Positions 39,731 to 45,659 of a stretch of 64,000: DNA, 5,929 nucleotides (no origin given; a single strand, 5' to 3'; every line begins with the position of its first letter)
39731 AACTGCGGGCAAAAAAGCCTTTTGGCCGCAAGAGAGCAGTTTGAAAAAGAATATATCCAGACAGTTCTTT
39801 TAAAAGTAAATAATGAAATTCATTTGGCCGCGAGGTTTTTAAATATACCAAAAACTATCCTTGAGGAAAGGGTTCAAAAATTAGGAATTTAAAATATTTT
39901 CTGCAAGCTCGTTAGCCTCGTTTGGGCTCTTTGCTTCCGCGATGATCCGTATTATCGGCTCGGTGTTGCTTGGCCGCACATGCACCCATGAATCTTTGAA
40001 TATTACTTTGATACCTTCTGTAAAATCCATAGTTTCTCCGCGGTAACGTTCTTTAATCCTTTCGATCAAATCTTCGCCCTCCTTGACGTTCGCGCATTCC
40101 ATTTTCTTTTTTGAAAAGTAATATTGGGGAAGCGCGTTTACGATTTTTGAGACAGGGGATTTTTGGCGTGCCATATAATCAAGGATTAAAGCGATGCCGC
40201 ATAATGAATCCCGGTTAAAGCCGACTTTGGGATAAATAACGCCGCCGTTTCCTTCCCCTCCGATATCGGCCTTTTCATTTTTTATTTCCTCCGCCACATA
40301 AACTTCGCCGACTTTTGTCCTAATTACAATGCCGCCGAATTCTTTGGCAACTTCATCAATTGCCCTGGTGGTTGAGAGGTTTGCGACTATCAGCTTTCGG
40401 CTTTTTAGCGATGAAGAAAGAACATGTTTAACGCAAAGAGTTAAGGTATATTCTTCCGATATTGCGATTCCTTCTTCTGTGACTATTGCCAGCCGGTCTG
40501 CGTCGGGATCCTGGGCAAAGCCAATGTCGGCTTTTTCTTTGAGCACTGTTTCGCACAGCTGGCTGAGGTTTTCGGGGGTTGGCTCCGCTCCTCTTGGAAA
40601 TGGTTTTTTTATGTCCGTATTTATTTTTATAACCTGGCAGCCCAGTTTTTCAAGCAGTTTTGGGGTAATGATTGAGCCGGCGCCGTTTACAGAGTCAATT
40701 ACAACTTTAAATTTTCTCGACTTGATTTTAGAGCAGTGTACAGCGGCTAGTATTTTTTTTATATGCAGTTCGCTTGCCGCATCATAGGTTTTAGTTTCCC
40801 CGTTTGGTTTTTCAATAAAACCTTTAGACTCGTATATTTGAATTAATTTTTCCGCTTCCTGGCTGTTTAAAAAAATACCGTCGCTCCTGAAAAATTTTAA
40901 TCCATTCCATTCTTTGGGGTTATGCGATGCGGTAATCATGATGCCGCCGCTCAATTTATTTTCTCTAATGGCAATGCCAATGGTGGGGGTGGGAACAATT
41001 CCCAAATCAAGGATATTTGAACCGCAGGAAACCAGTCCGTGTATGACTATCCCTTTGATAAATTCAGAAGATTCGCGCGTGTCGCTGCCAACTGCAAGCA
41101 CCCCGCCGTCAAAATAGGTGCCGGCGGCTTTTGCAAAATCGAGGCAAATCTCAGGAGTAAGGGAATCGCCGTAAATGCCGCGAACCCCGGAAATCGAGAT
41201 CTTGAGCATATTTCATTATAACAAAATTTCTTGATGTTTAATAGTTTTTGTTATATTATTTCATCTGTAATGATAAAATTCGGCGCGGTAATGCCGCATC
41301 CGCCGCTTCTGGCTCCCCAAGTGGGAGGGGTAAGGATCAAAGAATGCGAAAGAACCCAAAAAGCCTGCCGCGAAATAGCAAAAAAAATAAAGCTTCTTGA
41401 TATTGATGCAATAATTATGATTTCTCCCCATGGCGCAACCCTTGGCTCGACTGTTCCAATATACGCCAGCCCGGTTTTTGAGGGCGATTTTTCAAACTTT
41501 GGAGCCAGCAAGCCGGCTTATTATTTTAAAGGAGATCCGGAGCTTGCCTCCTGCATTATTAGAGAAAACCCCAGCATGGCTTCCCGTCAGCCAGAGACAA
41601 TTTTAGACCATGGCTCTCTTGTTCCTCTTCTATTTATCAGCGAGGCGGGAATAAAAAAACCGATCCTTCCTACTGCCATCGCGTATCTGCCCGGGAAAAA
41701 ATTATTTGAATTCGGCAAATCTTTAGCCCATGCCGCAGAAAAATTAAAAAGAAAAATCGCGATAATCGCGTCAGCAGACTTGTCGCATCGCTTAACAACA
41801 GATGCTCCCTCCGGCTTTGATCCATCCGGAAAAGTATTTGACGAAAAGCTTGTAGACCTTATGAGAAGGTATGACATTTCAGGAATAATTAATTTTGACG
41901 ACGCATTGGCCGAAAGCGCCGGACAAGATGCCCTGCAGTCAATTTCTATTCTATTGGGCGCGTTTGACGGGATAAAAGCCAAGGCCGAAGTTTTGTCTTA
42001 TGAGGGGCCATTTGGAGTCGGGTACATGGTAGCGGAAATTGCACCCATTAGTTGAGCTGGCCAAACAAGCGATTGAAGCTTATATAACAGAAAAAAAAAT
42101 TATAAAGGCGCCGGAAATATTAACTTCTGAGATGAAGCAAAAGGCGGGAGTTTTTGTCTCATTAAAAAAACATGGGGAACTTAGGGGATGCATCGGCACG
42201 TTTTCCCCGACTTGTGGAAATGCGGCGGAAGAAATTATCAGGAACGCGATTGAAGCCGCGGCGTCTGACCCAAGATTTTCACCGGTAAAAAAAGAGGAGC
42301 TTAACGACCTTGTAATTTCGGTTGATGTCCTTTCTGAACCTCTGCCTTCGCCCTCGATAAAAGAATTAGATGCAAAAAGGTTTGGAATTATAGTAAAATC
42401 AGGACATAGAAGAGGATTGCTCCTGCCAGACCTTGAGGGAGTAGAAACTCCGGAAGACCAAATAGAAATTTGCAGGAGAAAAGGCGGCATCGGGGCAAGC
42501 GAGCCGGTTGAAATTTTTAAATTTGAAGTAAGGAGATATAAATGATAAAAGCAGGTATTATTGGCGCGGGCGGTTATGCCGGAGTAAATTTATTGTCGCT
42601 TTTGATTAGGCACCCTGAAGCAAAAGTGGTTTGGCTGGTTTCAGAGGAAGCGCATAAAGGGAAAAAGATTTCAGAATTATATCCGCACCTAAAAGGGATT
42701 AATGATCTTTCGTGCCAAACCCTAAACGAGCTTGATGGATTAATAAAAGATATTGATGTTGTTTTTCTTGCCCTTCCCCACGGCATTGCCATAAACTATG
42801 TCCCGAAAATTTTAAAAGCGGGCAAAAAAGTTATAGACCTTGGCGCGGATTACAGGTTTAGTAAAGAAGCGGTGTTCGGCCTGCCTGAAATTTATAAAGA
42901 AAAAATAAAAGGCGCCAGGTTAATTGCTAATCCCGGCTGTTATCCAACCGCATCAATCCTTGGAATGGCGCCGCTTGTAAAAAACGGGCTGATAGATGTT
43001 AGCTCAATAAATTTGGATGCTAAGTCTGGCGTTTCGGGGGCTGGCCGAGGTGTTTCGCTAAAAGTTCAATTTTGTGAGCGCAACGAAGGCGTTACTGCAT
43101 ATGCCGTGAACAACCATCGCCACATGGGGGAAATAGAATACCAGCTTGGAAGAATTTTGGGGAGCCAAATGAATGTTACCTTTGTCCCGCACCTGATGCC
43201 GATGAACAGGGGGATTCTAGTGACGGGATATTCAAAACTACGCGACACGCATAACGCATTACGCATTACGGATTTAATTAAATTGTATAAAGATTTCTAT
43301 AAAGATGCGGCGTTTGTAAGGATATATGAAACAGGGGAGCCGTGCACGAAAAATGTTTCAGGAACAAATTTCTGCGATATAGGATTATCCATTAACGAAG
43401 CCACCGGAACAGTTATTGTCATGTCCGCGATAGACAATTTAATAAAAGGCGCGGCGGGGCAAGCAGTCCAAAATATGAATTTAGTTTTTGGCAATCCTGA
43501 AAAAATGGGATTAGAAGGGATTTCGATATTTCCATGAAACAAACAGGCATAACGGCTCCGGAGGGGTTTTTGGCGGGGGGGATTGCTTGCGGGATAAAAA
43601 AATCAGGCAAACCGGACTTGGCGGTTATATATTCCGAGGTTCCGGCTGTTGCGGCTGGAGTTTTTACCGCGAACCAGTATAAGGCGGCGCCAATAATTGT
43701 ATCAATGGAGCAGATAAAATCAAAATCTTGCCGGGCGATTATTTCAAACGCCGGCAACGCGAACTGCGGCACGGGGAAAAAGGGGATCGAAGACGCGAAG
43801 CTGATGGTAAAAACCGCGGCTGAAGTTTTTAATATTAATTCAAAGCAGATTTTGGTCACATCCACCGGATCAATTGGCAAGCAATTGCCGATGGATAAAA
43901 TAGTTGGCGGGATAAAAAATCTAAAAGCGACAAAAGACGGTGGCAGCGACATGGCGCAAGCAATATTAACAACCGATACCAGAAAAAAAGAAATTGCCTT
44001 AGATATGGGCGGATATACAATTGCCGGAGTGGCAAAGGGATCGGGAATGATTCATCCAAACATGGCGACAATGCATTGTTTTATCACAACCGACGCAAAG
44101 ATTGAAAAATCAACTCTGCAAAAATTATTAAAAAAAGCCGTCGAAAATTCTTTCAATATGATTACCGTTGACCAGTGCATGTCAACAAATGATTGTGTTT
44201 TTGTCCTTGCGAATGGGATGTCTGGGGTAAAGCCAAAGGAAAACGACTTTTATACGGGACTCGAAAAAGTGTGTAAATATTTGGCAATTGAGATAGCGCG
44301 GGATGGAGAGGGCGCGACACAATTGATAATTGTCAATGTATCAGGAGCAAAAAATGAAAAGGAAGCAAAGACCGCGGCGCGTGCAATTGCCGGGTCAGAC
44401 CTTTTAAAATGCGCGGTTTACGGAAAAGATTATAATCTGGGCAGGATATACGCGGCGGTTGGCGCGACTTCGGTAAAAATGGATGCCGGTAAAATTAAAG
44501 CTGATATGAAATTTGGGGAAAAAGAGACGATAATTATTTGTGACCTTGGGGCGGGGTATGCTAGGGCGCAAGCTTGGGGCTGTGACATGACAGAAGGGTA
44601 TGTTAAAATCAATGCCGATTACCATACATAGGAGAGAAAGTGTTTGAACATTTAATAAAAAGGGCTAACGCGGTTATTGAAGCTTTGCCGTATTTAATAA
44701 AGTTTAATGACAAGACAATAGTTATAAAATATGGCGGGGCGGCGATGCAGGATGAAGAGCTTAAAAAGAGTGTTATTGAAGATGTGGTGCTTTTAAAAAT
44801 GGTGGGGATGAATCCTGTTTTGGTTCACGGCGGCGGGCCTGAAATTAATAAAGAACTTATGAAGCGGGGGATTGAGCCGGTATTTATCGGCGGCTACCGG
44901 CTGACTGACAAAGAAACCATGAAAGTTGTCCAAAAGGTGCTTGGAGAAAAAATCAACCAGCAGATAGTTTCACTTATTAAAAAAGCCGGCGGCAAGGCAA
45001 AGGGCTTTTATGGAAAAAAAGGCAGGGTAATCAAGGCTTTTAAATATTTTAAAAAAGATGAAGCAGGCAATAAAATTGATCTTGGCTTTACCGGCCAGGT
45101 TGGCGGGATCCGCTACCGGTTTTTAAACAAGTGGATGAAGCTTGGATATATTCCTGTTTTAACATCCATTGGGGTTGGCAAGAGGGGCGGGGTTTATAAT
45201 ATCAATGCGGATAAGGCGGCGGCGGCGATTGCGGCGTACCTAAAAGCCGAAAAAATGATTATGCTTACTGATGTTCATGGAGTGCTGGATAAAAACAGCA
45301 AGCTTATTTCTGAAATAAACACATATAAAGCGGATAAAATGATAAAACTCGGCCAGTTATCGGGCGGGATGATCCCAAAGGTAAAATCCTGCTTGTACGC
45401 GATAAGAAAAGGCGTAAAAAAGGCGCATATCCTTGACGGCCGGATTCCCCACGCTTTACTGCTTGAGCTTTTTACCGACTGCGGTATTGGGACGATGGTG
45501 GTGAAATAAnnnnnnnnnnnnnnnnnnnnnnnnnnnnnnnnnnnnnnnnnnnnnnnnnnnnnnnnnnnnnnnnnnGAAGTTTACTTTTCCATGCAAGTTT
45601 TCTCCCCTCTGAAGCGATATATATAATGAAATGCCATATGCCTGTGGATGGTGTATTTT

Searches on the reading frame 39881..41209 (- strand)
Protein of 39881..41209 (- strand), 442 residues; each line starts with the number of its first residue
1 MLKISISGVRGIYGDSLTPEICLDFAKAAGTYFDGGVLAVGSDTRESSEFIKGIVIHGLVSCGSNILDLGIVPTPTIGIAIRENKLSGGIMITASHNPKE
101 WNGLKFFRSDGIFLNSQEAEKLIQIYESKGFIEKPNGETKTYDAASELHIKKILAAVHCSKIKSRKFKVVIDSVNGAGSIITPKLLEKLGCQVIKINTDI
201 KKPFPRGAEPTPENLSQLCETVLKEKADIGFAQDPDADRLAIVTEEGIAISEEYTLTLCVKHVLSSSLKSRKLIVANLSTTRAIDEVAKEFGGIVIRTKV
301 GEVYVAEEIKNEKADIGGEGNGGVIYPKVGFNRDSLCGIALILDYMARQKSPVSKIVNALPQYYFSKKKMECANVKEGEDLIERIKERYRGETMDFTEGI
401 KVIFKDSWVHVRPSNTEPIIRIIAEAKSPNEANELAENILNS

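Call 7: search_protein_families(library=ncbifam, proteins=[window:39881-41209:-], max_evalue=0.01)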
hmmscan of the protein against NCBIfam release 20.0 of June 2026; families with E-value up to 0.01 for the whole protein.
window:39881-41209:- (442 aa): 7 families
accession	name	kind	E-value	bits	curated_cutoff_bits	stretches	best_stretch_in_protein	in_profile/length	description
TIGR03990.1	Arch_GlmM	equivalog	3e-153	510.9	439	1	4-441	4-442/444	phosphoglucosamine mutase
TIGR01455.1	glmM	equivalog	3.6e-64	217.1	447.55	1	8-440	5-437/442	phosphoglucosamine mutase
NF007088.0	PRK09542.1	equivalog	3.2e-57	194.5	618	1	8-441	16-451/456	phosphomannomutase/phosphoglucomutase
NF046027.1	PhglucPhmanMutPgmG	equivalog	4.4e-54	183.8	600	1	9-439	15-446/460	phosphoglucomutase/phosphomannomutase PgmG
NF011943.0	PRK15414.1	subfamily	2.1e-36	125.9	801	1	8-429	11-439/456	phosphomannomutase CpsG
NF005737.0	PRK07564.1-1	equivalog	4.5e-16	58.6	378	2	159-408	198-455/543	alpha-D-glucose phosphate-specific phosphoglucomutase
TIGR01132.1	pgm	equivalog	8.1e-14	50.9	778.05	2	223-326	294-399/546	phosphoglucomutase (alpha-D-glucose-1,6-bisphosphate-dependent)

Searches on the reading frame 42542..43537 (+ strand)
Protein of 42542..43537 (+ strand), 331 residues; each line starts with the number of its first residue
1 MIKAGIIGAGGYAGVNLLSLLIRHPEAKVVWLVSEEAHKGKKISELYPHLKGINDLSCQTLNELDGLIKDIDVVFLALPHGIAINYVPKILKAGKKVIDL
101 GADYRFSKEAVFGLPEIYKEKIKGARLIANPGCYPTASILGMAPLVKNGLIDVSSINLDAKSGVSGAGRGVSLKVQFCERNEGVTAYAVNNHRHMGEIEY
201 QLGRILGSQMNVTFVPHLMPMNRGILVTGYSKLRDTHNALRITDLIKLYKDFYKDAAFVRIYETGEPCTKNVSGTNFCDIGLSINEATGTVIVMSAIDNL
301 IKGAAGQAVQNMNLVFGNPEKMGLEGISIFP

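Call 7: search_protein_families(library=ncbifam, proteins=[window:42542-43537:+], max_evalue=0.01)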
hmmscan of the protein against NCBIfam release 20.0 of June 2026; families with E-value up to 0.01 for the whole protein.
window:42542-43537:+ (331 aa): 9 families
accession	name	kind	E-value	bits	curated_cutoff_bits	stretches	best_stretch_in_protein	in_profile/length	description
TIGR01850.1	argC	equivalog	3e-115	385.1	233.6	1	2-331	1-345/345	N-acetyl-gamma-glutamyl-phosphate reductase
TIGR01851.1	argC_other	equivalog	2e-34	119.3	229.85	1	67-317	46-309/310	N-acetyl-gamma-glutamyl-phosphate reductase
NF006416.0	PRK08664.1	subfamily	2.6e-17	63.1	232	1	2-169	4-183/350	aspartate-semialdehyde dehydrogenase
TIGR00978.1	asd_EA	equivalog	1.6e-15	57.1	301.2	1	2-172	1-185/342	aspartate-semialdehyde dehydrogenase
NF011456.0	PRK14874.1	equivalog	1.6e-13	50.4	223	1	2-170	5-166/346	aspartate-semialdehyde dehydrogenase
TIGR01296.1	asd_B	equivalog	3.5e-10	39.5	324.2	1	5-169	3-161/339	aspartate-semialdehyde dehydrogenase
NF004224.0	PRK05671.1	equivalog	2.5e-06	27.2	284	1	5-170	8-166/336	aspartate-semialdehyde dehydrogenase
NF005229.0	PRK06728.1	equivalog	1.8e-05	23.8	628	1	6-168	10-165/347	aspartate-semialdehyde dehydrogenase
NF009830.0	PRK13304.1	equivalog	0.0095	15.4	267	0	1-100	1-91/265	aspartate dehydrogenase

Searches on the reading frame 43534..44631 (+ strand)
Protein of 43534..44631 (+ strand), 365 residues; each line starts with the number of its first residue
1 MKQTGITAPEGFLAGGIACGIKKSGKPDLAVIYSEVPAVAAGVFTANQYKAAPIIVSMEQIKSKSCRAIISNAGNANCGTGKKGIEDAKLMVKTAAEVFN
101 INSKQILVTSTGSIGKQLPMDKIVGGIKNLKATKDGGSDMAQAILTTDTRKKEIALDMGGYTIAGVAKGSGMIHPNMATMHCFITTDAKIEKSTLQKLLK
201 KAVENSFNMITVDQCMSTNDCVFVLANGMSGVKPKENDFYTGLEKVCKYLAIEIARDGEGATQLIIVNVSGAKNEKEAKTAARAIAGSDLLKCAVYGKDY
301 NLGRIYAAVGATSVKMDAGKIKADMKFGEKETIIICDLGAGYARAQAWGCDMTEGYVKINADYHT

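Call 7: search_protein_families(library=ncbifam, proteins=[window:43534-44631:+], max_evalue=0.01)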
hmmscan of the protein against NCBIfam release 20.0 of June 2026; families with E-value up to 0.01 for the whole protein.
window:43534-44631:+ (365 aa): 2 families
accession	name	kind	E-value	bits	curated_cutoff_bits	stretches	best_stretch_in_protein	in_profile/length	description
NF003802.0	PRK05388.1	equivalog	2.1e-129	431.6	351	2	3-323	4-335/400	bifunctional glutamate N-acetyltransferase/amino-acid acetyltransferase ArgJ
TIGR00120.1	ArgJ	equivalog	1.7e-121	405.9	298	2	4-331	3-344/405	bifunctional ornithine acetyltransferase/N-acetylglutamate synthase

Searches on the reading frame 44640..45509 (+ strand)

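Call 7: search_protein_families(library=ncbifam, proteins=[window:44640-45509:+], max_evalue=0.01)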
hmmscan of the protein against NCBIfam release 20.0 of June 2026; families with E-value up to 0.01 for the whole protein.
window:44640-45509:+ (289 aa): 29 families (the best 25 are shown)
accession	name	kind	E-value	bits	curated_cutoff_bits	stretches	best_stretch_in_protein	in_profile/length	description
TIGR00761.1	argB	equivalog_domain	3e-70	236.4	151.3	1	26-264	1-231/231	acetylglutamate kinase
NF003641.0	PRK05279.1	equivalog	9.5e-48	163.1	344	1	14-289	15-291/441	amino-acid N-acetyltransferase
TIGR01890.1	N-Ac-Glu-synth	equivalog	7.4e-42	143.8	202.85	1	14-289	7-279/429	amino-acid N-acetyltransferase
NF003387.0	PRK04531.1-2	equivalog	8.1e-42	143.2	426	1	24-288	36-287/441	acetylglutamate kinase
NF010659.0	PRK14058.1-1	equivalog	2e-34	119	223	1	27-277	2-259/267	[LysW]-aminoadipate kinase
NF010662.0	PRK14058.1-4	equivalog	1.6e-32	112.7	194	1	27-273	2-250/264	[LysW]-aminoadipate/[LysW]-glutamate kinase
NF003386.0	PRK04531.1-1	equivalog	3.5e-30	105.3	417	1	25-288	42-292/442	acetylglutamate kinase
NF010661.0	PRK14058.1-3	equivalog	1.3e-25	90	251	1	26-262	2-248/283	acetylglutamate/acetylaminoadipate kinase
NF040647.1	IPPK_Arch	equivalog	1.6e-11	44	120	1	158-287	120-259/259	isopentenyl phosphate kinase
NF010660.0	PRK14058.1-2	equivalog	1.6e-10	41.2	241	1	28-264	3-239/249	[LysW]-aminoadipate/[LysW]-glutamate kinase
TIGR00656.1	asp_kin_monofn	equivalog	4.1e-09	35.9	402.25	1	25-222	2-192/407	aspartate kinase, monofunctional class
NF009008.0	PRK12354.1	subfamily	1.1e-08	34.5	361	1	171-264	186-280/308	carbamate kinase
TIGR00746.1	arcC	equivalog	1.8e-07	30.5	358.25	1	183-265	203-290/309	carbamate kinase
NF005153.0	PRK06635.1-1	equivalog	6e-07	28.8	585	0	26-133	3-105/421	aspartate kinase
NF009007.0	PRK12352.1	subfamily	1.6e-06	27.3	266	1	170-265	196-296/316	carbamate kinase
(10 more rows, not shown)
